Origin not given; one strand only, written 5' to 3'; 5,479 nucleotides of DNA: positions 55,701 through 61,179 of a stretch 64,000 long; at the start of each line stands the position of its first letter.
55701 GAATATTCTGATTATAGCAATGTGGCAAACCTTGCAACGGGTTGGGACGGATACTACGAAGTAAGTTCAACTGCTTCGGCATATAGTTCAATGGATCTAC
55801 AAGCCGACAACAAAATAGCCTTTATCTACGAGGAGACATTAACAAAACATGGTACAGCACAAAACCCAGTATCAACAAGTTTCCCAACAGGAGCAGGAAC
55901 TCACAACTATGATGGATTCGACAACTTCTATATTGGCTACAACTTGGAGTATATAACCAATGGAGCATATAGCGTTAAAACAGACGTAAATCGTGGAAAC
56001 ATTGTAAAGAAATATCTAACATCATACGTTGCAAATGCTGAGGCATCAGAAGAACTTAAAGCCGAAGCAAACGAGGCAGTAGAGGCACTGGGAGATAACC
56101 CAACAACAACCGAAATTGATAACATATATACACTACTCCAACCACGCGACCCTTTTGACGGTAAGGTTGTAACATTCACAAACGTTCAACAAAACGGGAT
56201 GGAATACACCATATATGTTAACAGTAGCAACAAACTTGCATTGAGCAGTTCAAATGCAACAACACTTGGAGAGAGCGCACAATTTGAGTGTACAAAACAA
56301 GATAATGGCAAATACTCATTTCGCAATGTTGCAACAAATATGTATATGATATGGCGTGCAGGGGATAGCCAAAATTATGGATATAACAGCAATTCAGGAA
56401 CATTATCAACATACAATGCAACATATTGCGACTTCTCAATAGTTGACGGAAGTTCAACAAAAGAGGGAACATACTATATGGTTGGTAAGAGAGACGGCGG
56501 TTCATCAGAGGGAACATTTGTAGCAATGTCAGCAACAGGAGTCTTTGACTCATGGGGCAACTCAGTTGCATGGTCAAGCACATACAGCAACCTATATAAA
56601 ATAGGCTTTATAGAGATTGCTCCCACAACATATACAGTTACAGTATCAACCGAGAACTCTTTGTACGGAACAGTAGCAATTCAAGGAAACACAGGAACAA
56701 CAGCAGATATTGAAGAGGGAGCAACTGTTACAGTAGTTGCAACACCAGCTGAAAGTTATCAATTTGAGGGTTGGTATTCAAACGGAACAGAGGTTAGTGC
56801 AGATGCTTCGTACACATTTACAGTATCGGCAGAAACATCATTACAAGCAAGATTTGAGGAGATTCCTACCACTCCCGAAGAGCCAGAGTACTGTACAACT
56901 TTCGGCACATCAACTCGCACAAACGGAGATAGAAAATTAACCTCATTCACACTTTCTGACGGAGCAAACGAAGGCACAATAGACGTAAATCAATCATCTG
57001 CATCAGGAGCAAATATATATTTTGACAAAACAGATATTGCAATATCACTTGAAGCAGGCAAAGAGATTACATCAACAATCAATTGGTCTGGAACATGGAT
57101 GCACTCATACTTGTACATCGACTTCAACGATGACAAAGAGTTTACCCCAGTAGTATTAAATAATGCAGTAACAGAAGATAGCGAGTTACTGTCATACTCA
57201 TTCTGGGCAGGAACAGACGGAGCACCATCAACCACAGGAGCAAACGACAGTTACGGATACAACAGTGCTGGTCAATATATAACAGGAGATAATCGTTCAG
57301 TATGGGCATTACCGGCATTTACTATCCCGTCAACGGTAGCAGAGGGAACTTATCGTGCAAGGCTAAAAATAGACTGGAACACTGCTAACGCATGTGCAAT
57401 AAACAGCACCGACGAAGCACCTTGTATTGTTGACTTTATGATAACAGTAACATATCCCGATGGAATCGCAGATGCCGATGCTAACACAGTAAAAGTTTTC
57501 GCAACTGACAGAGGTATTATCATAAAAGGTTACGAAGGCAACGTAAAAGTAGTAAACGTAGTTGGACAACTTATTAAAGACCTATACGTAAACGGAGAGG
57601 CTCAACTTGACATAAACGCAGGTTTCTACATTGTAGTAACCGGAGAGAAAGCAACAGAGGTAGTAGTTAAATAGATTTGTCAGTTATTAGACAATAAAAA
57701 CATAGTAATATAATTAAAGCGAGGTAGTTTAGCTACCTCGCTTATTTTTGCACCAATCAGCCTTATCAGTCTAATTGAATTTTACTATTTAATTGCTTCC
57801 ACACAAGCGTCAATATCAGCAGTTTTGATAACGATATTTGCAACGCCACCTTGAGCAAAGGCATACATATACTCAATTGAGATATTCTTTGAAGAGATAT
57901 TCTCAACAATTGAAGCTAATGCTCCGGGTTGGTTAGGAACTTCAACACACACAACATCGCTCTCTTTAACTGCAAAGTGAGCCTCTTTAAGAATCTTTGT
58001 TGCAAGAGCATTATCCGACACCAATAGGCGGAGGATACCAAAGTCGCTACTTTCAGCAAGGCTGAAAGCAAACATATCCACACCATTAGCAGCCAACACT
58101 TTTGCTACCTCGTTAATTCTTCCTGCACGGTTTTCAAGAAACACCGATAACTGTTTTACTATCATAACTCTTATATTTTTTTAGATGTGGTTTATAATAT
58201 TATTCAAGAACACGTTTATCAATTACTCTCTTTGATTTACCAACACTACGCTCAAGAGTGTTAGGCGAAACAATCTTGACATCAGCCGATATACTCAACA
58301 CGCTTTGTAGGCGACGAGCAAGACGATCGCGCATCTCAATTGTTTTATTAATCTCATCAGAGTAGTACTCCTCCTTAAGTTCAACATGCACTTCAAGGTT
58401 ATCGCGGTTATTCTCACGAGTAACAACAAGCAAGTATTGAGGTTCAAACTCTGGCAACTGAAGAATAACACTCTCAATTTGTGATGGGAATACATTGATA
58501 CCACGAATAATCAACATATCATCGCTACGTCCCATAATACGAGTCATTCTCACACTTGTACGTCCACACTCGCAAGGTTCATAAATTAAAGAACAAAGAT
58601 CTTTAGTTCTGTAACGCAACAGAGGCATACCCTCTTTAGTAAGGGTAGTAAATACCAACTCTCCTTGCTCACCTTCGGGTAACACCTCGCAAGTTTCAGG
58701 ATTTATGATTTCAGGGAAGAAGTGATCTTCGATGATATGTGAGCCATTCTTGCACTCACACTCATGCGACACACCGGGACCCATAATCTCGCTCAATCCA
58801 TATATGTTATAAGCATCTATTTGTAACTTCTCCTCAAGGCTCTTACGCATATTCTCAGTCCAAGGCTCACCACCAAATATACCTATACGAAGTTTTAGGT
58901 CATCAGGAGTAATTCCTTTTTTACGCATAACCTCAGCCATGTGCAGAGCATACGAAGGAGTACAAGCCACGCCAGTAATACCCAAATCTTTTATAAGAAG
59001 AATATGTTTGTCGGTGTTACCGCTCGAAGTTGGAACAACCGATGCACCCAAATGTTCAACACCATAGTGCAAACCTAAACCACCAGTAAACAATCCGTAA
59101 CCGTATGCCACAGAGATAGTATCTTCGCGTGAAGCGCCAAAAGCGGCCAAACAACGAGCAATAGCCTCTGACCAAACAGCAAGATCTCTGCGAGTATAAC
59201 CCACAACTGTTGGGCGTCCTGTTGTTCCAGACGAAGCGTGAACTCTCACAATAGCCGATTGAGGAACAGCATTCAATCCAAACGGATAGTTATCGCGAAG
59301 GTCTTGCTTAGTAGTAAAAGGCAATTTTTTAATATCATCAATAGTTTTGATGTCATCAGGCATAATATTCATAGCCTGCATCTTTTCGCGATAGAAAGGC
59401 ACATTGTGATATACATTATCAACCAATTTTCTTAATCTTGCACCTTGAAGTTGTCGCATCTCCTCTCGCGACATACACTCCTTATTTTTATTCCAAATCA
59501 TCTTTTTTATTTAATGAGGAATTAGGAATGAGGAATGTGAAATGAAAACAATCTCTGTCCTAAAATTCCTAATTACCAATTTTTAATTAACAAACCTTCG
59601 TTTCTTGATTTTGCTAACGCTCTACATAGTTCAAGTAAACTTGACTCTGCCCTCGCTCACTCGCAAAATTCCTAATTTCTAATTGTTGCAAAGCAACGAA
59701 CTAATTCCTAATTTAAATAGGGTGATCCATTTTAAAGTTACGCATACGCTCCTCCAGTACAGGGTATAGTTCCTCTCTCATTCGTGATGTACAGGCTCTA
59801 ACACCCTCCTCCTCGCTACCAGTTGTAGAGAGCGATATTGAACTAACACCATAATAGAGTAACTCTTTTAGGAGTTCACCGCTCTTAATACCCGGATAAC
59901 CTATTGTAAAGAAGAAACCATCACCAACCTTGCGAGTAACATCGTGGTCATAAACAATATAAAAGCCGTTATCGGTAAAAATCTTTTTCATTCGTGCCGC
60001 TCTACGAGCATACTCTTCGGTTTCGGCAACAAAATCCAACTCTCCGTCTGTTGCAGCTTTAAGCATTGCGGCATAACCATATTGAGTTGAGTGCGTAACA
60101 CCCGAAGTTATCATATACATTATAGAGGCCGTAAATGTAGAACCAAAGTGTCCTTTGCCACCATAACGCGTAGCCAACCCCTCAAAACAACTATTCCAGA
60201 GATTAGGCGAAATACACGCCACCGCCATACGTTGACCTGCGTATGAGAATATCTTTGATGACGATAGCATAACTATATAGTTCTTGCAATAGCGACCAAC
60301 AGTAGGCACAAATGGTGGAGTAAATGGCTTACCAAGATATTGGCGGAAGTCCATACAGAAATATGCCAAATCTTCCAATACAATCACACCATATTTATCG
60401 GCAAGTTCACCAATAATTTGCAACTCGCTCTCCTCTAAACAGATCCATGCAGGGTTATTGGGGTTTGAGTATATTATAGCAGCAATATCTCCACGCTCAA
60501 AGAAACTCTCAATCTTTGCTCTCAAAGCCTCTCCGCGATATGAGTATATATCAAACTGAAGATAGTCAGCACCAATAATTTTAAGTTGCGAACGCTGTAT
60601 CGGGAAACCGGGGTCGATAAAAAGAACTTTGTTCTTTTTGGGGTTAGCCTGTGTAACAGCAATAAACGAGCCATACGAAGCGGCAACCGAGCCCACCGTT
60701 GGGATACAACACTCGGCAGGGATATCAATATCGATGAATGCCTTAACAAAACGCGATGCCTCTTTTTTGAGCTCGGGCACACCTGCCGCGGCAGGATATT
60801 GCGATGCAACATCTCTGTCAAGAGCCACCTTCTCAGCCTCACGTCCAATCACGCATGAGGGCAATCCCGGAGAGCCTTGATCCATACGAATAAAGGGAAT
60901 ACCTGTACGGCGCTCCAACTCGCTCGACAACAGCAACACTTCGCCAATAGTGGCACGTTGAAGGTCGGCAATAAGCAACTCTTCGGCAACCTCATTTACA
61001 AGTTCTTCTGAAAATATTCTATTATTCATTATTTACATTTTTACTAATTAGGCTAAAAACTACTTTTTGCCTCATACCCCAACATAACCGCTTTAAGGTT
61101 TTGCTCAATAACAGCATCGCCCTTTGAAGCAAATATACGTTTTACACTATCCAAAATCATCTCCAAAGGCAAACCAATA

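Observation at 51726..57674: Single T9SS cargo fusing a GH123-like (DUF4091) region to a GH33 sialidase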

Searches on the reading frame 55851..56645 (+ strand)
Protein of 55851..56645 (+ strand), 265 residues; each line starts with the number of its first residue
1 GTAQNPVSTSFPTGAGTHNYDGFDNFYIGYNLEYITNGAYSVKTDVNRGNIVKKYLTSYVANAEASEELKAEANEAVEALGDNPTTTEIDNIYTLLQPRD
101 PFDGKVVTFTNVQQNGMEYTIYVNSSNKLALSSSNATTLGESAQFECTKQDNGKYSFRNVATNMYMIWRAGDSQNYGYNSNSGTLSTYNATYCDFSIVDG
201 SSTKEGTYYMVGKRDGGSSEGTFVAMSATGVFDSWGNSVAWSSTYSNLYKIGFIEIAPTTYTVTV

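Call 55: predict_structure(alignment_id=A4)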
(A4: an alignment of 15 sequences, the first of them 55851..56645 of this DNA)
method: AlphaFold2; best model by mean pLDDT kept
length: 265 residues; sequences in the alignment: 15
mean_pLDDT: 73.9   pTM: 0.61
mean pLDDT of the five models: 73.9, 72.6, 71.3, 69.2, 66.7
residues with pLDDT >= 90: 71; 70-90: 102; 50-70: 44; < 50: 48
segments of 3 or more residues with pLDDT < 50: 1-28, 182-190, 257-265
pLDDT, mean of each block of 10 residues (from residue 1): 40 39 44 54 65 83 84 92 82 80 91 92 88 93 92 87 79 59 46 82 94 69 76 81 91 61 32
secondary structure, 60 per line:
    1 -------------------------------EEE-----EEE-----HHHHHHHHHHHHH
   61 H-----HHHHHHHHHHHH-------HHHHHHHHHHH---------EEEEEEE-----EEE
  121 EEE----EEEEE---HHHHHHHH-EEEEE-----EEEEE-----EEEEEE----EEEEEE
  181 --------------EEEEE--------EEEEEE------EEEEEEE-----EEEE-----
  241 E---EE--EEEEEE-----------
elements in order: E32-34 E40-42 H48-61 H67-78 H86-96 E106-112 E118-123 E128-132 H136-143 E145-149 E155-159 E165-170 E175-180 E195-199 E208-213 E220-226 E232-235 E249-254

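Call 58: fold_search(model_id=the predicted structure, library=pdb)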
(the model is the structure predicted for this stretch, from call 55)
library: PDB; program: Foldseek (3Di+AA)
matches with E <= 10: 1305; with E <= 0.001: 66
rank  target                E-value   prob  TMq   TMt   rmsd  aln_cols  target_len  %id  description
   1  2y9f                  2.4e-05  1.00  0.45  0.75   3.5       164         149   13  High-resolution Structural Insights on the Sugar-recognition and Fusion Tag Properties of a Versatile b-Trefoil Lectin D (released 2011-10-12)
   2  2y9g_A                3.1e-05  1.00  0.44  0.75   3.3       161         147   12  High-resolution Structural Insights on the Sugar-recognition and Fusion Tag Properties of a Versatile b-Trefoil Lectin (released 2011-10-12)
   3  4i4o_A                3.7e-05  1.00  0.42  0.71   3.7       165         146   14  BEL beta-trefoil apo crystal form 1 (released 2013-04-24)
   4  4i4s_A                4.1e-05  1.00  0.43  0.72   3.7       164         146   13  BEL beta-trefoil complex with lactose (released 2013-04-24)
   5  5b2h_A                4.9e-05  1.00  0.43  0.40   3.4       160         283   13  Crystal structure of HA33 from Clostridium botulinum serotype C strain Yoichi (released 2016-06-15)
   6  4i4x_A                5.2e-05  1.00  0.43  0.72   3.7       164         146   14  BEL beta-trefoil complex with T-Antigen disaccharide (released 2013-04-24)
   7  4i4q                  7.2e-05  1.00  0.42  0.71   3.8       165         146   13  BEL beta-trefoil apo crystal form 3 (released 2013-04-24)
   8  3vsf_C                1.2e-04  1.00  0.37  0.22   3.6       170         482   14  Crystal structure of 1,3Gal43A, an exo-beta-1,3-Galactanase from Clostridium thermocellum (released 2012-12-05)
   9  1w3a_A                1.3e-04  1.00  0.43  0.37   3.5       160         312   14  Three dimensional structure of a novel pore-forming lectin from the mushroom Laetiporus sulphureus (released 2005-02-01)
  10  4qks                  1.4e-04  1.00  0.40  0.78   3.1       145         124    8  Crystal Structure of 6xTrp/PV2: de novo designed beta-trefoil architecture with symmetric primary structure (L22W/L44W/L (released 2015-01-14)
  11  3o49                  1.5e-04  1.00  0.40  0.79   3.1       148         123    9  Crystal structure of Symfoil-1: de novo designed beta-trefoil architecture with symmetric primary structure (released 2010-12-22)
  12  8hvc_A                1.5e-04  1.00  0.39  0.18  10.9       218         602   13  Crystal structure of lacto-N-biosidase StrLNBase from Streptomyces sp. strain 142, galacto-N-biose complex 1 (released 2023-12-27)
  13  3q7x                  1.6e-04  1.00  0.39  0.76   3.3       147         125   10  Crystal structure of Symfoil-4P/PV1: de novo designed beta-trefoil architecture with symmetric primary structure, primit (released 2012-01-11)
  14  5g37_A                1.6e-04  1.00  0.43  0.32   4.1       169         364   12  MR structure of the binary mosquito larvicide BinAB at pH 5 (released 2016-10-05)
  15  5y9v_B                1.6e-04  1.00  0.39  0.57   5.2       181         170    8  Crystal structure of diamondback moth ryanodine receptor N-terminal domain (released 2017-12-20)
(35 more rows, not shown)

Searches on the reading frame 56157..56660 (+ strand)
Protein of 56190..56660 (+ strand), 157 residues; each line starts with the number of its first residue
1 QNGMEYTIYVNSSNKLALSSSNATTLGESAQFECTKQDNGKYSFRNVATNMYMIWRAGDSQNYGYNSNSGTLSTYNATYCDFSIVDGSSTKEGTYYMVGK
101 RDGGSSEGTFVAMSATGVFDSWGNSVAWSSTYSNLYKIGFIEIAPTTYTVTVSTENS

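Call 8: search_protein_families(library=pfam, proteins=[window:56190-56660:+], max_evalue=10)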
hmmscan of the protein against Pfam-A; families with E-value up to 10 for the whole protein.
window:56190-56660:+ (157 aa): 3 families
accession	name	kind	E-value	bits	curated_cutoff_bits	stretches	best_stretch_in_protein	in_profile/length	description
PF14200.12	RicinB_lectin_2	-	0.0021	19.2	25.6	2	31-103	4-70/89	Ricin-type beta-trefoil lectin domain-like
PF24518.1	Ig_CD22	-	0.13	13.1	27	1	34-51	89-106/121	B-cell receptor CD22-like, first Ig-like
PF06701.19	MIB_HERC2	-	0.6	10.5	33.5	1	100-140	14-56/66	Mib_herc2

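Call 43: search_solved_structures(query=A2, max_evalue=10)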
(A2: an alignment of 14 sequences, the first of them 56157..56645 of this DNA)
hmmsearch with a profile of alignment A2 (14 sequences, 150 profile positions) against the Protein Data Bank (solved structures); distinct sequences matched with E-value up to 10: 2.
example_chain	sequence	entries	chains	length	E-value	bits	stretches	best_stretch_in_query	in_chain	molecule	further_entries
7n50_A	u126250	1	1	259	0.11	15.5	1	14-60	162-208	Gasdermin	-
3g74_A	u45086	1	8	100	0.45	13.6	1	13-49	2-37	Protein of unknown function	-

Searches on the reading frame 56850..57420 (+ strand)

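Call 8: search_protein_families(library=pfam, proteins=[window:56850-57420:+], max_evalue=10)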
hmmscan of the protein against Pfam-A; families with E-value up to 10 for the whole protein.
window:56850-57420:+ (190 aa): 2 families
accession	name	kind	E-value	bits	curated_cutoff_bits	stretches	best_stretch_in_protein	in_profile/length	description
PF20009.4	GEVED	-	5.1e-05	24.4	24.4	1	87-183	3-65/78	GEVED domain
PF18911.6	PKD_4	-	0.17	12.4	27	1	105-143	26-62/85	PKD domain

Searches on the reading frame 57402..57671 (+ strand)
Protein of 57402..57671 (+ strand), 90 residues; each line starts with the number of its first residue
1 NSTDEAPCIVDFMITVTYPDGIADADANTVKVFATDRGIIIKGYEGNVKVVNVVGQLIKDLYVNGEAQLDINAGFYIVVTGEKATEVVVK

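Call 8: search_protein_families(library=pfam, proteins=[window:57402-57671:+], max_evalue=10)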
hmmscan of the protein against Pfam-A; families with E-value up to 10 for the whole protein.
window:57402-57671:+ (90 aa): 1 family
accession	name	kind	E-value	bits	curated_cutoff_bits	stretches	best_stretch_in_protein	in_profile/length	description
PF19910.5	DUF6383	-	1.9e-05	25.1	23.7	1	25-89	7-74/74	Domain of unknown function (DUF6383)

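Call 27: search_protein_families(library=ncbifam, proteins=[window:57402-57671:+], max_evalue=10)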
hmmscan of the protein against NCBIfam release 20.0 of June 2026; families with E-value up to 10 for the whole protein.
window:57402-57671:+ (90 aa): 3 families
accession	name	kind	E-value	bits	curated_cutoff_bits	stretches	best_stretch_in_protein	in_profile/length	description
NF052644.1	T9SS_DNase_Rie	equivalog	0.00019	20.9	260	1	23-88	178-248/251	T9SS-dependent surface endonuclease, AS87_RS02955 family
TIGR02331.1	rib_alpha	repeat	0.011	15.9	35.25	1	13-35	47-69/80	Rib/alpha/Esp repeat surface protein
TIGR04183.1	Por_Secre_tail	domain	0.022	14.8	23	1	42-82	17-62/72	T9SS type A sorting domain-containing protein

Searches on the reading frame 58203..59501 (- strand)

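Call 9: search_protein_families(library=pfam, proteins=[window:58203-59501:-], max_evalue=0.001)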
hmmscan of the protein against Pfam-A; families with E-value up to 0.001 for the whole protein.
window:58203-59501:- (433 aa): 3 families
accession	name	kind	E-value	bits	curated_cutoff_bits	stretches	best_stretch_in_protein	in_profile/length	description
PF14535.12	AMP-binding_C_2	-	5.5e-31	107.1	25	1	334-430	1-96/96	AMP-binding enzyme C-terminal domain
PF00501.34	AMP-binding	-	1.5e-15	57.3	29.9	1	83-284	163-374/384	AMP-binding enzyme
PF04443.18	LuxE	-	0.00022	20.7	24.9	0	229-327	279-375/391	Acyl-protein synthetase, LuxE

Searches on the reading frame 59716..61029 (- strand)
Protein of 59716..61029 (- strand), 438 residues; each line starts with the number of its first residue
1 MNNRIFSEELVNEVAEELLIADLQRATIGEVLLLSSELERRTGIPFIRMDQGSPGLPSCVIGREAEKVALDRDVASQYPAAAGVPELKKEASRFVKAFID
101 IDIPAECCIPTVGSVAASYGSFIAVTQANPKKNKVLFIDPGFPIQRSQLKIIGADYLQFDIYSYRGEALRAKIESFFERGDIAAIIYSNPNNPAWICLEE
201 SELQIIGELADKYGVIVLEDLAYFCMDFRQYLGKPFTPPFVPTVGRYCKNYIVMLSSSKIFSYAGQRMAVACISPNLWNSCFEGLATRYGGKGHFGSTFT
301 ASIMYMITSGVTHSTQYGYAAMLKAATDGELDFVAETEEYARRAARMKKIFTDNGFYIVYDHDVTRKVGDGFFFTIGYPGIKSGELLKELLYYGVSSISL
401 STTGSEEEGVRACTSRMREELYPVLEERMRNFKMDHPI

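Call 9: search_protein_families(library=pfam, proteins=[window:59716-61029:-], max_evalue=0.001)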
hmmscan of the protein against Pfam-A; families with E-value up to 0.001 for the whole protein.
window:59716-61029:- (438 aa): 1 family
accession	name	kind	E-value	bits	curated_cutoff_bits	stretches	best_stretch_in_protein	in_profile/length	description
PF00155.27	Aminotran_1_2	-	1.1e-18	68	19.7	1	57-420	19-352/361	Aminotransferase class I and II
